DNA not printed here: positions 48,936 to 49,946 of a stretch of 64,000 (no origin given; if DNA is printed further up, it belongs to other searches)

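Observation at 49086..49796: Non-canonical architecture: HIGH-motif cytidylyltransferase-like domain fused to a PMI-type cupin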

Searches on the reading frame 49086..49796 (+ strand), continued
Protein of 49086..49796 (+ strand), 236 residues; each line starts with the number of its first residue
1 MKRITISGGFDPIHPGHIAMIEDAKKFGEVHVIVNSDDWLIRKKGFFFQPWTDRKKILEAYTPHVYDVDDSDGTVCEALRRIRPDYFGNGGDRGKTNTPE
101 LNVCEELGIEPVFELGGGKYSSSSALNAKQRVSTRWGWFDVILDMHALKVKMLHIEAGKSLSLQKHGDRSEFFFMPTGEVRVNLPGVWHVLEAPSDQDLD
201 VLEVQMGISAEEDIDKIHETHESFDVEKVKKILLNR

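Call 20: search_protein_families(library=pfam, proteins=[P0234, P0245, P0178, P0179, P0165, P0151, P0174, P0125, P0133, P0156], max_evalue=0.001)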
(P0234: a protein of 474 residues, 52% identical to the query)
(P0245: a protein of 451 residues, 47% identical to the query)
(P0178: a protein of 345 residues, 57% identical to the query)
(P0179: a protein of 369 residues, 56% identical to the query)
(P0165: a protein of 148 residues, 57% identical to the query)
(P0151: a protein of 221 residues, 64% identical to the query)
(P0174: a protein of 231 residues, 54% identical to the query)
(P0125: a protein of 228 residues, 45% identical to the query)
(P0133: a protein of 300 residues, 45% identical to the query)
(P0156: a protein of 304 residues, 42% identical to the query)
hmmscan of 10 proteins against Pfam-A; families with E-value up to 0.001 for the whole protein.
P0234 (474 aa): 1 family
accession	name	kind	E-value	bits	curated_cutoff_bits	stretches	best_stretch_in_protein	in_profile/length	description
PF01467.32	CTP_transf_like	-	7.6e-08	33.1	21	1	348-434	4-89/133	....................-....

P0245 (451 aa): 1 family
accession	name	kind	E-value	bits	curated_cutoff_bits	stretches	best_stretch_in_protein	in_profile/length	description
PF01467.32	CTP_transf_like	-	8.7e-11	42.6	21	1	315-406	3-93/133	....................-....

P0178 (345 aa): 3 families
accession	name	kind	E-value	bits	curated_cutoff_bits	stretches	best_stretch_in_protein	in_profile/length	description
PF01844.29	HNH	-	1.7e-08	34.9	21.4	1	141-194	1-45/47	HNH endonuclease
PF01467.32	CTP_transf_like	-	1.7e-07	31.9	21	1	205-291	4-89/133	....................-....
PF14279.12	HNH_5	-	7e-07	29.5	27.5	1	159-198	9-48/56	HNH endonuclease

P0179 (369 aa): 1 family
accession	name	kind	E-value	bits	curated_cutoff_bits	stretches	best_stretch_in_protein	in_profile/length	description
PF01467.32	CTP_transf_like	-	3e-08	34.4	21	1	234-325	3-93/133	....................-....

P0165 (148 aa): 1 family
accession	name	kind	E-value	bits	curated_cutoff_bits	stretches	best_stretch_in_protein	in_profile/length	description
PF01467.32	CTP_transf_like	-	8e-13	49.2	21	1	7-100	3-98/133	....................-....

P0151 (221 aa): 1 family
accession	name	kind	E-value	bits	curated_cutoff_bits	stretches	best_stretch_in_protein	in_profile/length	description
PF01467.32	CTP_transf_like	-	8.9e-08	32.9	21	1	93-187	4-100/133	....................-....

P0174 (231 aa): 1 family
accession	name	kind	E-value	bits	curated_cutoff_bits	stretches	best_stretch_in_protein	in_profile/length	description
PF01467.32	CTP_transf_like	-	2.2e-12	47.8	21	1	103-190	4-90/133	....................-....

P0125 (228 aa): 2 families
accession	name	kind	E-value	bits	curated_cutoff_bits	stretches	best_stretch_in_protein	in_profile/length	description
PF01050.24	MannoseP_isomer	-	3.7e-14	53.3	23.6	1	130-190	7-67/116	Mannose-6-phosphate isomerase C-terminal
PF01467.32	CTP_transf_like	-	6.7e-07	30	21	1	8-97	3-91/133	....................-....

P0133 (300 aa): 3 families
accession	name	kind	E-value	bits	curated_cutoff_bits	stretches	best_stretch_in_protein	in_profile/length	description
PF01050.24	MannoseP_isomer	-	1.4e-29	103.1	23.6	1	177-282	10-114/116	Mannose-6-phosphate isomerase C-terminal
PF01467.32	CTP_transf_like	-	1.4e-09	38.7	21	1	52-139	3-89/133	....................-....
PF07883.17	Cupin_2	-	8e-06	25.9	27.2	1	201-268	4-69/70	Cupin domain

P0156 (304 aa): 3 families
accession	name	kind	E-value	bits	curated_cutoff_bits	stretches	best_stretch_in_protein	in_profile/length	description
PF01050.24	MannoseP_isomer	-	7.4e-22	78.2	23.6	1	195-297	13-116/116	Mannose-6-phosphate isomerase C-terminal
PF01467.32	CTP_transf_like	-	8.5e-10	39.4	21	1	61-152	3-89/133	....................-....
PF07883.17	Cupin_2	-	2.6e-08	33.9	27.2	1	216-282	4-69/70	Cupin domain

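Call 22: find_homologous_proteins(query=P0133, max_evalue=1e-10)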
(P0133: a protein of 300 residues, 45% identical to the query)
Query P0133 (300 aa): 2797 proteins with E <= 1e-10 among 3693 candidates; the best 120 are listed.
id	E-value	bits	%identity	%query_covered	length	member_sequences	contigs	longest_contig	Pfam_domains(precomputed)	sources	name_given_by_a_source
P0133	4.7e-204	694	100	100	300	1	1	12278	PF07883.18,PF01467.33,PF01050.25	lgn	-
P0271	2.0e-83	298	57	78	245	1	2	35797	PF07883.18,PF01467.33,PF01050.25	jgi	jgi:cytidyltransferase-like protein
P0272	1.1e-78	282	55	78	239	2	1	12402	PF07883.18,PF01467.33,PF01050.25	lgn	-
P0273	1.8e-75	272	51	79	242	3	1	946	PF07883.18,PF01467.33,PF01050.25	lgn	-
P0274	2.1e-75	272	52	80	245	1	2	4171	PF07883.18,PF01467.33,PF01050.25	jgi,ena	jgi:D-beta-D-heptose 7-phosphate kinase/D-beta-D-heptose 1-phosphate adenosyltransferase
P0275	5.5e-74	267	52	80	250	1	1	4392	PF01467.33,PF01050.25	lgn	-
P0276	1.1e-73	266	52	78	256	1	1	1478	PF07883.18,PF01467.33,PF01050.25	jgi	jgi:D-beta-D-heptose 7-phosphate kinase/D-beta-D-heptose 1-phosphate adenosyltransferase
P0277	1.2e-73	266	52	81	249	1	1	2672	PF07883.18,PF01467.33,PF01050.25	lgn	-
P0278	7.8e-73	263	52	78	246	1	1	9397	PF01467.33,PF01050.25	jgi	-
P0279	1.1e-72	263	53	78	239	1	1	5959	PF07883.18,PF01467.33,PF01050.25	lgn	-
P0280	1.3e-72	262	51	78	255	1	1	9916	PF07883.18,PF01467.33,PF01050.25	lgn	-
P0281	2.3e-72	262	53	78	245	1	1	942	PF01467.33,PF01050.25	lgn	-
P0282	2.6e-72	261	53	79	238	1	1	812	PF01467.33,PF01050.25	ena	-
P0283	5.9e-72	260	51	80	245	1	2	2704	PF07883.18,PF01467.33,PF01050.25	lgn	-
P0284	1.8e-71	259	52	78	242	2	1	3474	PF07883.18,PF01467.33,PF01050.25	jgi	jgi:cytidyltransferase-like protein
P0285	2.7e-71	258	50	80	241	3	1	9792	PF07883.18,PF01467.33,PF01050.25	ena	-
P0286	5.2e-71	257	51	80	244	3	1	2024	PF07883.18,PF01467.33,PF01050.25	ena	-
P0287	5.6e-71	257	51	78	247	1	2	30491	PF01467.33,PF01050.25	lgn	-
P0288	1.4e-70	256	53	78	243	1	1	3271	PF07883.18,PF01467.33,PF01050.25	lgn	-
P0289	2.0e-70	255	52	78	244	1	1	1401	PF01467.33,PF01050.25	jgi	jgi:cytidyltransferase-like protein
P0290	2.4e-70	255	48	80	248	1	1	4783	PF01467.33,PF01050.25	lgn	-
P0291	3.1e-70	255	52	78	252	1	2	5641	PF07883.18,PF01467.33,PF01050.25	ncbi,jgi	jgi:cytidyltransferase-like protein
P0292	6.0e-70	254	50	78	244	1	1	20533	PF01467.33,PF01050.25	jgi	jgi:cytidyltransferase-like protein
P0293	1.0e-69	253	51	80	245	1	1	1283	PF07883.18,PF01467.33,PF01050.25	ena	-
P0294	1.0e-69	253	50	78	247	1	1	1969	PF01467.33,PF01050.25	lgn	-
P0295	1.4e-69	253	50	79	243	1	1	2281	PF01467.33,PF01050.25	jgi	jgi:D-beta-D-heptose 7-phosphate kinase/D-beta-D-heptose 1-phosphate adenosyltransferase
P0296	4.3e-69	251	49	78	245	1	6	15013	PF01467.33,PF01050.25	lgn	-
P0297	1.2e-68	249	50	79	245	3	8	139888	PF07883.18,PF01467.33,PF01050.25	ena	-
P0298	1.2e-68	249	51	78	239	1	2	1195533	PF07883.18,PF01467.33,PF01050.25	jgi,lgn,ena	-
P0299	2.3e-68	249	50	78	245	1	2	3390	PF07883.18,PF01467.33,PF01050.25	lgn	-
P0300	2.9e-68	248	51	78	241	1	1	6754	PF01467.33,PF01050.25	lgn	-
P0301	4.1e-68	248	49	79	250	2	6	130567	PF07883.18,PF01467.33,PF01050.25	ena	-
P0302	4.2e-68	248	50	78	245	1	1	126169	PF01467.33,PF01050.25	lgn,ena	-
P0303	4.2e-68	248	50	78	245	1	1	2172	PF01467.33,PF01050.25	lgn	-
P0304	5.9e-68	247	51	79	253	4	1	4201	PF01467.33,PF01050.25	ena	-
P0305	1.3e-67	246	50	78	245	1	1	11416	PF07883.18,PF01467.33,PF01050.25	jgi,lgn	-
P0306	1.4e-67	246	50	78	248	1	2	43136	PF07883.18,PF01467.33,PF01050.25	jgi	-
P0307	2.1e-67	245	48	83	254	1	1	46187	PF01467.33,PF01050.25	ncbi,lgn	ncbi:MAG: adenylyltransferase/cytidyltransferase family protein [Rickettsiales bacterium]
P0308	2.4e-67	245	49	78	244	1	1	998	PF01467.33,PF01050.25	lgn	-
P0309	9.5e-67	243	48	78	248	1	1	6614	PF07883.18,PF01467.33,PF01050.25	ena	-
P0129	9.7e-67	243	49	79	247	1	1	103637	PF07883.18,PF01467.33,PF01050.25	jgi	jgi:cytidyltransferase-like protein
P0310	1.5e-66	243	47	80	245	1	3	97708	PF07883.18,PF01467.33,PF01050.25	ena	-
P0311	1.9e-66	242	50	78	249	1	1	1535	PF07883.18,PF01467.33,PF01050.25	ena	-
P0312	2.2e-66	242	46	84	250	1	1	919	PF07883.18,PF01467.33,PF01050.25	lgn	-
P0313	3.1e-66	242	49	78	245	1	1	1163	PF07883.18,PF01467.33,PF01050.25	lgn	-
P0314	3.5e-66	241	50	78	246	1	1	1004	PF01467.33,PF01050.25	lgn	-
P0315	5.5e-66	241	47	78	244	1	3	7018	PF01467.33,PF01050.25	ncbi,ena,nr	ncbi:MAG: hypothetical protein EBV03_03250 [Proteobacteria bacterium]|nr:hypothetical protein [Pseud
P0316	5.8e-66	241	47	79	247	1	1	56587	PF07883.18,PF01467.33,PF01050.25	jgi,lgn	-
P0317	1.1e-65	240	49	80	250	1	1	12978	PF01467.33,PF01050.25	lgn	-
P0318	1.9e-65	239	48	80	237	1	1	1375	PF01467.33,PF01050.25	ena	-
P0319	7.7e-65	237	49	78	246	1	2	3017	PF01467.33,PF01050.25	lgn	-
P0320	1.4e-64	236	47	79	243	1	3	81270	PF07883.18,PF01467.33,PF01050.25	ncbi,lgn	-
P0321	3.5e-64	235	50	78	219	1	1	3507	PF01467.33,PF01050.25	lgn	-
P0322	1.1e-63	233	47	79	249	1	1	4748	PF07883.18,PF01467.33,PF01050.25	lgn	-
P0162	4.5e-63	231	48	78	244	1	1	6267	PF07883.18,PF01467.33,PF01050.25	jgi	-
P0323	4.7e-63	231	60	59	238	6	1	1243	PF01467.33,PF01050.25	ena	-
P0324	6.1e-63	231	49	79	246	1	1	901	PF07883.18,PF01467.33,PF01050.25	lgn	-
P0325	6.8e-63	231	46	79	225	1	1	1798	PF01467.33,PF01050.25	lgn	-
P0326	1.9e-62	229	47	79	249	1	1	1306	PF07883.18,PF01467.33,PF01050.25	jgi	jgi:cytidyltransferase-like protein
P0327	2.1e-61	226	46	80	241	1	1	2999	PF07883.18,PF01467.33,PF01050.25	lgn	-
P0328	2.1e-60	222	45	78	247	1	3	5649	PF07883.18,PF01467.33,PF01050.25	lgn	-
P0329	2.9e-60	222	46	78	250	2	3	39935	PF07883.18,PF01467.33,PF01050.25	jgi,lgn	jgi:D-beta-D-heptose 7-phosphate kinase/D-beta-D-heptose 1-phosphate adenosyltransferase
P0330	4.5e-60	221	51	78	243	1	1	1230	PF07883.18,PF01467.33,PF01050.25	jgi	jgi:D-beta-D-heptose 7-phosphate kinase/D-beta-D-heptose 1-phosphate adenosyltransferase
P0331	4.5e-60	221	44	80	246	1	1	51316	PF07883.18,PF01467.33,PF01050.25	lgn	-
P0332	5.0e-60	221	43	78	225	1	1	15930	PF01467.33,PF01050.25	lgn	-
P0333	2.2e-59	219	47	79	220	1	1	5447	PF01467.33,PF01050.25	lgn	-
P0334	4.9e-59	218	48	78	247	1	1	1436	PF01467.33,PF01050.25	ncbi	-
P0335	1.1e-58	217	44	79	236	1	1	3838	PF01467.33,PF01050.25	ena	-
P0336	5.1e-58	215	46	78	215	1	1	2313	PF01467.33,PF01050.25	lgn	-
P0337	6.7e-58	214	47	78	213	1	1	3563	PF01467.33,PF01050.25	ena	-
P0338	2.4e-57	212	45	78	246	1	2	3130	PF07883.18,PF01467.33,PF01050.25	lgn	-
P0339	2.8e-57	212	48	78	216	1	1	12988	PF01467.33,PF01050.25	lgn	-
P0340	3.6e-57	212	44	78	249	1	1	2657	PF07883.18,PF01467.33,PF01050.25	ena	-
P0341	6.6e-57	211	43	83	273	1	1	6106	PF07883.18,PF01467.33,PF01050.25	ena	-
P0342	8.5e-57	211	50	78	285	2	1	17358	PF01467.33,PF01050.25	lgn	-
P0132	1.6e-56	210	48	78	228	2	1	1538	PF01467.33,PF01050.25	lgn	-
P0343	4.4e-56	208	45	77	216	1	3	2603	PF01467.33,PF01050.25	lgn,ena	-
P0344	5.4e-56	208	44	78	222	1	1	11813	PF01467.33,PF01050.25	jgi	jgi:D-beta-D-heptose 7-phosphate kinase/D-beta-D-heptose 1-phosphate adenosyltransferase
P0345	1.2e-55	207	45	78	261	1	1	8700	PF07883.18,PF01467.33,PF01050.25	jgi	jgi:mannose-6-phosphate isomerase-like protein (cupin superfamily)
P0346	1.3e-55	207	45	78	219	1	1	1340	PF01467.33,PF01050.25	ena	-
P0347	2.0e-55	206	47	78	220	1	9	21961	PF01467.33,PF01050.25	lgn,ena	-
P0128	4.6e-55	205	46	78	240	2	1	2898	PF01467.33,PF01050.25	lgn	-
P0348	1.9e-54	203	43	78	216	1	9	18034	PF01467.33,PF01050.25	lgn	-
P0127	2.2e-54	203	44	79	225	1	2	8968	PF01467.33,PF01050.25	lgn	-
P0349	4.1e-54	202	45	77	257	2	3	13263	PF01467.33,PF01050.25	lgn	-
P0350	4.7e-54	202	43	78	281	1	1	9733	PF07883.18,PF01467.33,PF01050.25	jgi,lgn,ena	-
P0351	8.4e-54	201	44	78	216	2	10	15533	PF01467.33,PF01050.25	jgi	jgi:cytidyltransferase-like protein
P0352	9.1e-54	201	47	78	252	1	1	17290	PF07883.18,PF01467.33,PF01050.25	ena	-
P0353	1.4e-53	200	44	78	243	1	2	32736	PF07883.18,PF01467.33,PF01050.25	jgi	-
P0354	1.9e-53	200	42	78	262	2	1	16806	PF07883.18,PF01467.33,PF01050.25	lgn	-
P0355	3.5e-53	199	44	78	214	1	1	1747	PF01467.33,PF01050.25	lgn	-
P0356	4.7e-53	198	44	78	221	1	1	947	PF01467.33,PF01050.25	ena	-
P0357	6.3e-53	198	47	78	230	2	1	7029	PF01467.33,PF01050.25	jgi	jgi:D-beta-D-heptose 7-phosphate kinase/D-beta-D-heptose 1-phosphate adenosyltransferase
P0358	6.8e-53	198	44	78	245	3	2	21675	PF01467.33,PF01050.25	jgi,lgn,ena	jgi:cytidyltransferase-like protein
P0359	9.1e-53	197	44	78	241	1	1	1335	PF01467.33,PF01050.25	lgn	-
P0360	9.2e-53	197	43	80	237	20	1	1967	PF01467.33,PF01050.25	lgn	-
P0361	2.1e-52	196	41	78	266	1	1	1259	PF07883.18,PF01467.33,PF01050.25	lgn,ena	-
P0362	3.0e-52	196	42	78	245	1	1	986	PF07883.18,PF01467.33,PF01050.25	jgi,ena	jgi:cytidyltransferase-like protein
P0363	3.6e-52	195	42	78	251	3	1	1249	PF07883.18,PF01467.33,PF01050.25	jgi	jgi:cytidyltransferase-like protein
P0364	3.7e-52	195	42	78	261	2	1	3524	PF07883.18,PF01467.33,PF01050.25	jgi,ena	jgi:cytidyltransferase-like protein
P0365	4.4e-52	195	42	78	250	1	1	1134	PF07883.18,PF01467.33,PF01050.25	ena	-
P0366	5.2e-52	195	43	78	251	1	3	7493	PF01467.33,PF01050.25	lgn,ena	-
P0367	6.1e-52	195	43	78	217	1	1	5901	PF01467.33,PF01050.25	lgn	-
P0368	1.1e-51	194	42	79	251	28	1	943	PF01467.33,PF01050.25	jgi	jgi:cytidyltransferase-like protein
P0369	1.3e-51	194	44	79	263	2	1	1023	PF07883.18,PF01467.33,PF01050.25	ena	-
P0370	1.6e-51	193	46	78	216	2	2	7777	PF01467.33,PF01050.25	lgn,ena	-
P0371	2.5e-51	193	45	79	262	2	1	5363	PF07883.18,PF01467.33,PF01050.25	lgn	-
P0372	7.6e-51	191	43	78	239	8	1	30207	PF01467.33,PF01050.25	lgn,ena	-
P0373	7.8e-51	191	45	78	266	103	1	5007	PF07883.18,PF01467.33,PF01050.25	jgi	jgi:cytidyltransferase-like protein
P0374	7.9e-51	191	44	78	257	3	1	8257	PF07883.18,PF01467.33,PF01050.25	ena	-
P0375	8.2e-51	191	43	79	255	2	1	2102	PF07883.18,PF01467.33,PF01050.25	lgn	-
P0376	1.3e-50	190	40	80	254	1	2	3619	PF01467.33,PF01050.25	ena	-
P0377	1.4e-50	190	42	79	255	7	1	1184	PF07883.18,PF01467.33,PF01050.25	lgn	-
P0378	1.5e-50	190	42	79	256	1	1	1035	PF07883.18,PF01467.33,PF01050.25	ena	-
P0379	1.7e-50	190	41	78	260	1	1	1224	PF07883.18,PF01467.33,PF01050.25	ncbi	-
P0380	2.1e-50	190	42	78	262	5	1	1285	PF07883.18,PF01467.33,PF01050.25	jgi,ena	jgi:cytidyltransferase-like protein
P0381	2.4e-50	189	44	78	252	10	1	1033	PF07883.18,PF01467.33,PF01050.25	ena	-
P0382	2.4e-50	189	44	78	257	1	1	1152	PF07883.18,PF01467.33,PF01050.25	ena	-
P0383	3.5e-50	189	42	79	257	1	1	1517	PF07883.18,PF01467.33,PF01050.25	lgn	-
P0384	3.7e-50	189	41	78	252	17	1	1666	PF07883.18,PF01467.33,PF01050.25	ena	-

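Call 23: search_protein_families(library=phrogs, proteins=[window:49086-49796:+, P0165, P0178, P0133], max_evalue=0.001)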
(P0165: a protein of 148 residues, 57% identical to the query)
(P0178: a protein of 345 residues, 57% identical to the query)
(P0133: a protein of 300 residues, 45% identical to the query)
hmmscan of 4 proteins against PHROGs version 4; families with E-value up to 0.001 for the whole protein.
window:49086-49796:+ (236 aa): 2 families
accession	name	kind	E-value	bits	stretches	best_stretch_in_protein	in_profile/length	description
phrog_7878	-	other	1.5e-16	61.7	1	1-106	1-109/131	bifunctional heptose 7-phosphate kinase/heptose 1-phosphate adenyltransferase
phrog_7851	-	other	0.00099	20.1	0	129-183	5-59/117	cysteine dioxygenase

P0165 (148 aa): 1 family
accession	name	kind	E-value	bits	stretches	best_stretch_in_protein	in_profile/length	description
phrog_7878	-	other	8.5e-21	75.4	1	1-106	1-107/131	bifunctional heptose 7-phosphate kinase/heptose 1-phosphate adenyltransferase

P0178 (345 aa): 17 families
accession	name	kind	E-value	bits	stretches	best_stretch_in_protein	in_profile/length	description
phrog_8660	-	DNA, RNA and nucleotide metabolism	4.1e-19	70.5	1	7-195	14-178/196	HNH endonuclease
phrog_7878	-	other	4.3e-19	69.9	1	199-307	2-111/131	bifunctional heptose 7-phosphate kinase/heptose 1-phosphate adenyltransferase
phrog_1035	-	DNA, RNA and nucleotide metabolism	1e-14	56.1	1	80-198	97-215/271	endonuclease VII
phrog_2118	-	DNA, RNA and nucleotide metabolism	4.5e-12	47.1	1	107-194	149-222/301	HNH endonuclease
phrog_2214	-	DNA, RNA and nucleotide metabolism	8.9e-12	45.8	1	98-195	151-238/429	HNH endonuclease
phrog_16726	-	DNA, RNA and nucleotide metabolism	1.3e-11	45.8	1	135-195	90-142/308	HNH endonuclease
phrog_1271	-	DNA, RNA and nucleotide metabolism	1.8e-11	45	1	5-202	176-324/361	HNH endonuclease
phrog_6050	-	DNA, RNA and nucleotide metabolism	1.9e-10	41.1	1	87-197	253-361/402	HNH endonuclease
phrog_338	-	DNA, RNA and nucleotide metabolism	2.1e-10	41.5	1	66-198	126-264/340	HNH endonuclease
phrog_5718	-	DNA, RNA and nucleotide metabolism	2.8e-09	37.5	1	113-198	103-178/394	HNH endonuclease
phrog_16986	-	unknown function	8.8e-06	26.5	1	132-197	14-69/248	-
phrog_14314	-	DNA, RNA and nucleotide metabolism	1e-05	27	1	133-198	11-66/252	HNH endonuclease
phrog_9645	-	DNA, RNA and nucleotide metabolism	7.2e-05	23.5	1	131-197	14-73/168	HNH endonuclease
phrog_22283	-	unknown function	0.00035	21.6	1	162-195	37-70/135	-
phrog_960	-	DNA, RNA and nucleotide metabolism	0.00045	19.4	1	60-193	147-274/991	HNH endonuclease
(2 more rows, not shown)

P0133 (300 aa): 1 family
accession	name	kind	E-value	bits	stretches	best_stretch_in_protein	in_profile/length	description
phrog_7878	-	other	6.8e-18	66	1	49-153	4-109/131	bifunctional heptose 7-phosphate kinase/heptose 1-phosphate adenyltransferase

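Call 24: find_encoding_contigs(protein=P0298, flank=10000, max_places=1)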
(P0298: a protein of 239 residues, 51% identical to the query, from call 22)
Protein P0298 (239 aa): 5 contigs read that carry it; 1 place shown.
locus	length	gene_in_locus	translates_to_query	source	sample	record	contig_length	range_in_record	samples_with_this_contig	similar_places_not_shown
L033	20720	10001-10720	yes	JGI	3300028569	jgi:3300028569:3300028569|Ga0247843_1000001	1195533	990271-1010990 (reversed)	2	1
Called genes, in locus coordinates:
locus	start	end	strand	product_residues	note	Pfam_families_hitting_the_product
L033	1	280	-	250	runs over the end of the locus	PF01618:MotA_ExbB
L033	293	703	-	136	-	PF13279:4HBT_2, PF03061:4HBT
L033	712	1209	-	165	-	PF00578:AhpC-TSA, PF08534:Redoxin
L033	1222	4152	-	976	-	PF03710:GlnE, PF08335:GlnD_UR_UTase, PF03710:GlnE, PF03445:DUF294 (weak), PF08335:GlnD_UR_UTase (weak)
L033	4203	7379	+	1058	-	PF13116:YhdP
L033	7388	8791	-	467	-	PF00579:tRNA-synt_1b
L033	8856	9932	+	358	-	PF03702:AnmK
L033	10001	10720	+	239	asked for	PF01467:CTP_transf_like, PF01050:MannoseP_isomer, PF07883:Cupin_2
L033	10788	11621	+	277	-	-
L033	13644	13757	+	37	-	-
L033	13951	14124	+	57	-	-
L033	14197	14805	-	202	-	-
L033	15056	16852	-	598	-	PF13844:Glyco_transf_41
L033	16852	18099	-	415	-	PF13489:Methyltransf_23, PF08242:Methyltransf_12, PF08484:Methyltransf_14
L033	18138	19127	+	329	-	PF01073:3Beta_HSD, PF01370:Epimerase, PF16363:GDP_Man_Dehyd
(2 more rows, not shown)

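Call 25: find_encoding_contigs(protein=P0297, flank=10000, max_places=1)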
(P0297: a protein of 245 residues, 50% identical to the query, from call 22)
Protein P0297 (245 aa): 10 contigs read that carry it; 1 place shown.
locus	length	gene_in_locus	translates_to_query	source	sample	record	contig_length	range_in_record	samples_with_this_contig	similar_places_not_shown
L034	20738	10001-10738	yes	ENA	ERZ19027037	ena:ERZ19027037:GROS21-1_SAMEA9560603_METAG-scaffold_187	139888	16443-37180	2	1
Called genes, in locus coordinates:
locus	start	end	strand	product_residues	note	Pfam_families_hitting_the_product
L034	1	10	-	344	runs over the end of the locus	PF00762:Ferrochelatase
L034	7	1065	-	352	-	PF01208:URO-D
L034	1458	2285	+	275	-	PF03618:Kinase-PPPase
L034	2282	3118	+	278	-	PF08501:Shikimate_dh_N, PF01488:Shikimate_DH, PF18317:SDH_C (weak)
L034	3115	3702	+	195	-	PF01121:CoaE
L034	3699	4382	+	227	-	PF00929:RNase_T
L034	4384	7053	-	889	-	PF07517:SecA_DEAD, PF00270:DEAD (weak), PF01043:SecA_PP_bind, PF21090:P-loop_SecA, PF07516:SecA_SW, PF02810:SEC-C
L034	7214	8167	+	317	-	PF13624:SurA_N_3 (faint), PF13145:Rotamase_2, PF00639:Rotamase, PF13616:Rotamase_3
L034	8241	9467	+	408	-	PF01960:ArgJ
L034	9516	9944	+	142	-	PF00293:NUDIX, PF14815:NUDIX_4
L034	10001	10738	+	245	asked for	PF01467:CTP_transf_like, PF01050:MannoseP_isomer, PF07883:Cupin_2 (weak)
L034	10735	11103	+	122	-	PF00581:Rhodanese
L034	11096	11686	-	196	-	-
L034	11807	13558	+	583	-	PF02607:B12-binding_2, PF02310:B12-binding, PF02965:Met_synt_B12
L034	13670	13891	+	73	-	-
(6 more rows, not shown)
